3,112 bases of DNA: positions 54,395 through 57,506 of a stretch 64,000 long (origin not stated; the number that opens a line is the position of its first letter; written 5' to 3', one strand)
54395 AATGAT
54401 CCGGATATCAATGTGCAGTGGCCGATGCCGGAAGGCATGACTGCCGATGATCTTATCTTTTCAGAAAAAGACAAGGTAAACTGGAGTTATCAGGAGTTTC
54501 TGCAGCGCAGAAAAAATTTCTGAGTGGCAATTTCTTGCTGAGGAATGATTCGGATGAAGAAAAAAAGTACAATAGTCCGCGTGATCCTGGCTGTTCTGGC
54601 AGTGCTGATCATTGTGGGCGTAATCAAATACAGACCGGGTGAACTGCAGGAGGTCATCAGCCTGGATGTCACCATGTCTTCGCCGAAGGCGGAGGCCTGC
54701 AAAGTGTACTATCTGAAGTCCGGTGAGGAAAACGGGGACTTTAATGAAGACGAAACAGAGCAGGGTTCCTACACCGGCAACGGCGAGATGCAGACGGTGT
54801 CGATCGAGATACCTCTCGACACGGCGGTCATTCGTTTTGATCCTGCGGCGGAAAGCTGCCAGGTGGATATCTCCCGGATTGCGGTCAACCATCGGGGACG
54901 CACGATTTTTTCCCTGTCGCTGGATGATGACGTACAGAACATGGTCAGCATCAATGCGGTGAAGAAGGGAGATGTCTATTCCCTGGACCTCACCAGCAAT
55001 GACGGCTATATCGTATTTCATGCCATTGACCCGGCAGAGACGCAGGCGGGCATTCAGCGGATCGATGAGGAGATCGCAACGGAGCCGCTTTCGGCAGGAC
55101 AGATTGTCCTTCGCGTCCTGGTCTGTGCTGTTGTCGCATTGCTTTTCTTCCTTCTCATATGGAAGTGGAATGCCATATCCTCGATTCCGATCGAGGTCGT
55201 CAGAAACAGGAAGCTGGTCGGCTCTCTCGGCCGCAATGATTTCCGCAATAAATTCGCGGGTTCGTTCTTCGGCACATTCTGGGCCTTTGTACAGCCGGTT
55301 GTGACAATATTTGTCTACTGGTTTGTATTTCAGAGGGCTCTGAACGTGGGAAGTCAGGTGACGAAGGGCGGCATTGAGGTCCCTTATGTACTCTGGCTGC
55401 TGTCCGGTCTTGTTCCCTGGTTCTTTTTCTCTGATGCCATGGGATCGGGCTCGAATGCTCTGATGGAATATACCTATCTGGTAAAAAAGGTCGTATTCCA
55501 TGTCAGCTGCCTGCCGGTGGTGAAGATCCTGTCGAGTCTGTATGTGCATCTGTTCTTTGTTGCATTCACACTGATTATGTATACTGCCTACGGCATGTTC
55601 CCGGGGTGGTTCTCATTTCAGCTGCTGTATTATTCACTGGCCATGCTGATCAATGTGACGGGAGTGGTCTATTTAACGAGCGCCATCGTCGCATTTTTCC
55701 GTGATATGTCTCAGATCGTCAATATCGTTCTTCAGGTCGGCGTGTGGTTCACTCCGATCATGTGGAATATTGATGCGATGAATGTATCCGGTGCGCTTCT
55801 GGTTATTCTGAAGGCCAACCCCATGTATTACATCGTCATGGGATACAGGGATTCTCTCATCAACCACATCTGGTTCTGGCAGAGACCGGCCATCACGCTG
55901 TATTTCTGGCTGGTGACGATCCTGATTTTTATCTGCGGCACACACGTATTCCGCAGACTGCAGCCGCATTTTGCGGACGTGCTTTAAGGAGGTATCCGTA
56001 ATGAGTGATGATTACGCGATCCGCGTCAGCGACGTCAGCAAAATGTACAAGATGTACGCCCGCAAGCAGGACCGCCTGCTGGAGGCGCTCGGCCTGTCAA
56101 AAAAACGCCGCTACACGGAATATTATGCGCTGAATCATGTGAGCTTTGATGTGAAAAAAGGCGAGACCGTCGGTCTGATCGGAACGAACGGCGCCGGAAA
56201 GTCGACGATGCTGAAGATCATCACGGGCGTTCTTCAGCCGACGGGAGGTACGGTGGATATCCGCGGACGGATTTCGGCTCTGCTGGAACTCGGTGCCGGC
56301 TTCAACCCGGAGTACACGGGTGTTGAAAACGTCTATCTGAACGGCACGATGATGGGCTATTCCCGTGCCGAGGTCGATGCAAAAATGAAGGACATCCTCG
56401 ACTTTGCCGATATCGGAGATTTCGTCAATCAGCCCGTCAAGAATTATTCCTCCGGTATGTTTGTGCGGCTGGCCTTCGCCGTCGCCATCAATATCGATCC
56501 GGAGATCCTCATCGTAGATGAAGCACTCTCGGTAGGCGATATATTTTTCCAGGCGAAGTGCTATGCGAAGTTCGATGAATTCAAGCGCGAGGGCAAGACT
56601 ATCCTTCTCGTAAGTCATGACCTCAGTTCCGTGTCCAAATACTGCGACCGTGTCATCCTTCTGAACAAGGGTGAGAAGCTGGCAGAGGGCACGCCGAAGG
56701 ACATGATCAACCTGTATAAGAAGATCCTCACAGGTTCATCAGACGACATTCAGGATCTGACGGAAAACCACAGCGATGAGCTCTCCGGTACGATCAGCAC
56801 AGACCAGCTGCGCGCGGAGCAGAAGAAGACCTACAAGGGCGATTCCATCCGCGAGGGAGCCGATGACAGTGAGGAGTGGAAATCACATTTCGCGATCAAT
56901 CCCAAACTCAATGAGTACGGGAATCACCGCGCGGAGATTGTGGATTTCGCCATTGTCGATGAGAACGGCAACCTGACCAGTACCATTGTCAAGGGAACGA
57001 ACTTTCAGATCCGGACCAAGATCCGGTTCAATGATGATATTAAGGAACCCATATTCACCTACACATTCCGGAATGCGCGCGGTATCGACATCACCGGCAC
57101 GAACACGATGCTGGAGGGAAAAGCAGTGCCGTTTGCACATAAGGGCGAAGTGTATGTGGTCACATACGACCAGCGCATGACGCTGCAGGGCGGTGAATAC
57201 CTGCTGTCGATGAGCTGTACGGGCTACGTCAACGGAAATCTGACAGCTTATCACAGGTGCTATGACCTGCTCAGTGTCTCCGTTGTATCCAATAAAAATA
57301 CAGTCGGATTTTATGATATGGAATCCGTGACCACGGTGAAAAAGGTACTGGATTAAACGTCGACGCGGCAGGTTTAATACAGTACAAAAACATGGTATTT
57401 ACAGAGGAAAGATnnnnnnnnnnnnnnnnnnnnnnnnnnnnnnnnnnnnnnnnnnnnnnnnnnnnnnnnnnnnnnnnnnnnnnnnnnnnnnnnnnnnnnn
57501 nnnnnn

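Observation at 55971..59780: WbdD-like chain terminator and molecular ruler in a Firmicute rhamnan ABC-export locus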

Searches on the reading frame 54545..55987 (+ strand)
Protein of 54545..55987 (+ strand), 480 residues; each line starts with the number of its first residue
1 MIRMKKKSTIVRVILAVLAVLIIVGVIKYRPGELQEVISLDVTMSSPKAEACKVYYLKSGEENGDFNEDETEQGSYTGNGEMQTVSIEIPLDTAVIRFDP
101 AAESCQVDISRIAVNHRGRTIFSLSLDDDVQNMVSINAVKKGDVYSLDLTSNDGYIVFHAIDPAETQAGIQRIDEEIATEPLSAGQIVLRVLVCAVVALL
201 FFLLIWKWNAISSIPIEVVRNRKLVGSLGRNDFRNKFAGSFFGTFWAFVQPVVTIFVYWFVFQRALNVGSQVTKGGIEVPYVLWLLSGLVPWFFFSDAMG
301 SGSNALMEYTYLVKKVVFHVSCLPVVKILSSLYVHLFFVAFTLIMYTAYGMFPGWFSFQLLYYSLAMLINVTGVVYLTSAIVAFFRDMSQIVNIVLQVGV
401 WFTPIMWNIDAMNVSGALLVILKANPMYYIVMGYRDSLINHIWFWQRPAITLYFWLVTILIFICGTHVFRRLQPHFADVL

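Call 4: search_protein_families(library=pfam, proteins=[window:54545-55987:+], max_evalue=0.01)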
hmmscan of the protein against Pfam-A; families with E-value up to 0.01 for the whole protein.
window:54545-55987:+ (480 aa): 1 family
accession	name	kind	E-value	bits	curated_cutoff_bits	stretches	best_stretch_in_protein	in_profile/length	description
PF01061.29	ABC2_membrane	-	3.4e-14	53.3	26.9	1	227-437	5-209/211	ABC-2 type transporter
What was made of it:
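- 54545..55987 (+): Wzm permease (480 aa). ABC2_membrane domain at residues 227-437, preceded by a roughly 215-aa N-terminal extension. Pfam PF01061, E=3.4e-14 (call 4).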

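Call 5: search_protein_families(library=ncbifam, proteins=[window:54545-55987:+], max_evalue=0.01)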
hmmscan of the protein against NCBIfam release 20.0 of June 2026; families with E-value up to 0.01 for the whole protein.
window:54545-55987:+ (480 aa): 1 family
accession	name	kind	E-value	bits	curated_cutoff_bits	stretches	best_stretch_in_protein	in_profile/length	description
NF050109.1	galactan_ABC_perm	equivalog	3.1e-11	43.3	380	1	218-464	17-259/272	galactan export ABC transporter permease subunit Wzm/RfbD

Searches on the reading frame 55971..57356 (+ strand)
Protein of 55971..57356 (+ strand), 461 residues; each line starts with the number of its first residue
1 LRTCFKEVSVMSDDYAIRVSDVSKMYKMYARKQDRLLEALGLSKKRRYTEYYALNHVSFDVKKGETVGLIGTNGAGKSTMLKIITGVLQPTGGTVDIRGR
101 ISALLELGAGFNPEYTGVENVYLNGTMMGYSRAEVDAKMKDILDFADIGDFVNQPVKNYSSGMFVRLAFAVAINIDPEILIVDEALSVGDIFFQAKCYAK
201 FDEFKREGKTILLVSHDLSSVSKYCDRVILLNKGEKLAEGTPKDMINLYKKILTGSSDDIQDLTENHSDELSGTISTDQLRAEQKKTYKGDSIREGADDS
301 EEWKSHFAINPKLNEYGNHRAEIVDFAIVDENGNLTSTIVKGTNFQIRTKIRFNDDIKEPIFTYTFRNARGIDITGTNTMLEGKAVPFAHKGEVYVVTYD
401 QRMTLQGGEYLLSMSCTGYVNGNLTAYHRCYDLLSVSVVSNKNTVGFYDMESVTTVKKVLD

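Call 4: search_protein_families(library=pfam, proteins=[window:55971-57356:+], max_evalue=0.01)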
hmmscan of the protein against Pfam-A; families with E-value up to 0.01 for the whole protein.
window:55971-57356:+ (461 aa): 3 families
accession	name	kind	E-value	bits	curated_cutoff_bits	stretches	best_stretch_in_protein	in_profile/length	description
PF14524.12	Wzt_C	-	1.8e-39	135.4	30.4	1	314-450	3-143/143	Wzt C-terminal domain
PF00005.33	ABC_tran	-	7e-25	88.7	25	1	54-186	1-136/137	ABC transporter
PF13555.12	AAA_29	-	0.00075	19.6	27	1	56-91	14-49/61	P-loop containing region of AAA domain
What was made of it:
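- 55971..57356 (+): Wzt ATPase (461 aa): nucleotide-binding domain plus C-terminal module. ABC_tran E=7e-25 and Wzt_C E=1.8e-39 (call 4).
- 56910..57320 (+): Wzt_C carbohydrate-binding module (residues 314-450), the presumed reader of the chain-end cap. PF14524 covers 3-143 of 143 profile positions (call 4).
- Checked: 55971-57356 carries ABC_tran plus Wzt_C (PF14524, E=1.8e-39, residues 314-450; call 4).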

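Call 5: search_protein_families(library=ncbifam, proteins=[window:55971-57356:+], max_evalue=0.01)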
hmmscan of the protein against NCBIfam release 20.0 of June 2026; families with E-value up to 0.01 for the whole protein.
window:55971-57356:+ (461 aa): 184 families (the best 25 are shown)
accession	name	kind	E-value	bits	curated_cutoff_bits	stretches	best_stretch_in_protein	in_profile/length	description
NF010065.0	PRK13545.1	equivalog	6.9e-77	259.3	538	1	14-286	2-275/549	teichoic acids export protein ATP-binding subunit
NF010066.0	PRK13546.1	equivalog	6.6e-63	212.5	320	1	16-254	4-239/264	teichoic acids export ABC transporter ATP-binding subunit TagH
NF050108.1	galactan_ABC_ATP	equivalog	3.4e-50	170.5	400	1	52-250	43-241/244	galactan export ABC transporter ATP-binding subunit Wzt/RfbE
TIGR01188.1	drrA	subfamily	3.2e-44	151.4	312.45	1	47-303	2-268/302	daunorubicin resistance ABC transporter, ATP-binding protein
NF010059.0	PRK13536.1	equivalog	2e-33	115.5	549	1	45-247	50-263/342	nodulation factor ABC transporter ATP-binding protein NodI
TIGR04521.1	ECF_ATPase_2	equivalog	8.1e-33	113.7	330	2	118-252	103-239/279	energy-coupling factor transporter ATPase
NF010060.0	PRK13537.1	equivalog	8.6e-33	113.5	521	1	45-247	22-235/314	nodulation factor ABC transporter ATP-binding protein NodI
TIGR01288.1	nodI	equivalog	4.4e-31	108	424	1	46-247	12-224/303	nodulation factor ABC transporter ATP-binding protein NodI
NF033858.1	ABC2_perm_RbbA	equivalog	8.7e-30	103.3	1050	1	30-271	260-509/909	ribosome-associated ATPase/putative transporter RbbA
TIGR04520.1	ECF_ATPase_1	equivalog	9.2e-30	104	315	2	129-252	107-230/269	energy-coupling factor transporter ATPase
NF010068.0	PRK13548.1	equivalog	3.5e-29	101.7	261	1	49-247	16-232/261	heme ABC transporter ATP-binding protein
NF010156.0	PRK13635.1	equivalog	1.3e-28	100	392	2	128-251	110-233/279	energy-coupling factor ABC transporter ATP-binding protein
TIGR02769.1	nickel_nikE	equivalog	1.4e-28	100.1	332.55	2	131-237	122-230/265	nickel import ATP-binding protein NikE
TIGR03740.1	galliderm_ABC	subfamily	7.7e-28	97.7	309.75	1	45-239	7-205/223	lantibiotic protection ABC transporter ATP-binding subunit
NF007739.0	PRK10419.1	subfamily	2.8e-27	95.9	354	2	131-238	123-232/268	nickel ABC transporter ATP-binding protein NikE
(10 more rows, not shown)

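Call 84: search_solved_structures(query=window:55971-57353:+, max_evalue=0.001)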
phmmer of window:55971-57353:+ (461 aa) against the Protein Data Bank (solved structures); distinct sequences matched with E-value up to 0.001: 533 (the best 60 are shown).
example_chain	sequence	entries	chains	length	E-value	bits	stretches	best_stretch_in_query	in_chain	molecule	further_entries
8dku_A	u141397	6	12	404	8.8e-83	282.1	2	16-255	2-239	ABC transporter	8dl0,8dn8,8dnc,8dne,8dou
7k2t_A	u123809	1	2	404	2.2e-82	280.7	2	16-255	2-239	ABC transporter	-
6amx_A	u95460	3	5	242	4.6e-75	256.6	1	17-252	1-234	ABC transporter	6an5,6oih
6m96_A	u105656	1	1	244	5.5e-75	256.4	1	16-252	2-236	ABC transporter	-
6jbh_A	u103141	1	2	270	4.5e-66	227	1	14-254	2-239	TarH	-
7dd0_A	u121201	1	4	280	5.8e-63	216.7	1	19-253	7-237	Teichoic acids export ATP-binding protein TagH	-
9cfl_B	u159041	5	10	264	1.2e-54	189.4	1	16-253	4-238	Teichoic acids export ATP-binding protein TagH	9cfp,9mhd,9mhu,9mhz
9qfx_C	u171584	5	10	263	7.3e-44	153.8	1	51-252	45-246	ABC transporter ATP-binding protein | Probable o-antigen/lipopolysaccharide transport ATP-binding protein ABC transporter RfbE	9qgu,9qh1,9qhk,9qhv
9qhw_C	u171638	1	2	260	8.8e-44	153.5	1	51-251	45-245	ABC transporter ATP-binding protein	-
9qhj_C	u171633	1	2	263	1.9e-43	152.4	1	51-252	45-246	Probable o-antigen/lipopolysaccharide transport ATP-binding protein ABC transporter RfbE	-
9qhx_C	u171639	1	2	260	2.3e-43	152.2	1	51-251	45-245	ABC transporter ATP-binding protein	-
8tsi_A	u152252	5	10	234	5e-33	118.1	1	51-236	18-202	ABC transporter ATP-binding protein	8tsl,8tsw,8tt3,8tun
8tsh_A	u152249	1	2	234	1.3e-32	116.7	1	51-236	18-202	ABC transporter ATP-binding protein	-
7lkp_A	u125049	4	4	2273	2.8e-29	105.7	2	62-249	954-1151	Retinal-specific phospholipid-transporting ATPase ABCA4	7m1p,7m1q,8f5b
7e7i_A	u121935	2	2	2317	3e-29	105.7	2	62-249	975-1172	Retinal-specific phospholipid-transporting ATPase ABCA4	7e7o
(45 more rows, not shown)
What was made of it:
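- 55971..57356 (+): Best PDB match is Aquifex WzmWzt 8dku/7k2t, E about 1e-82 (call 84).
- Checked: Its best solved relative is the Aquifex WzmWzt transporter that carries a carbohydrate-binding domain (8dku/7k2t, E about 1e-82; call 84).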
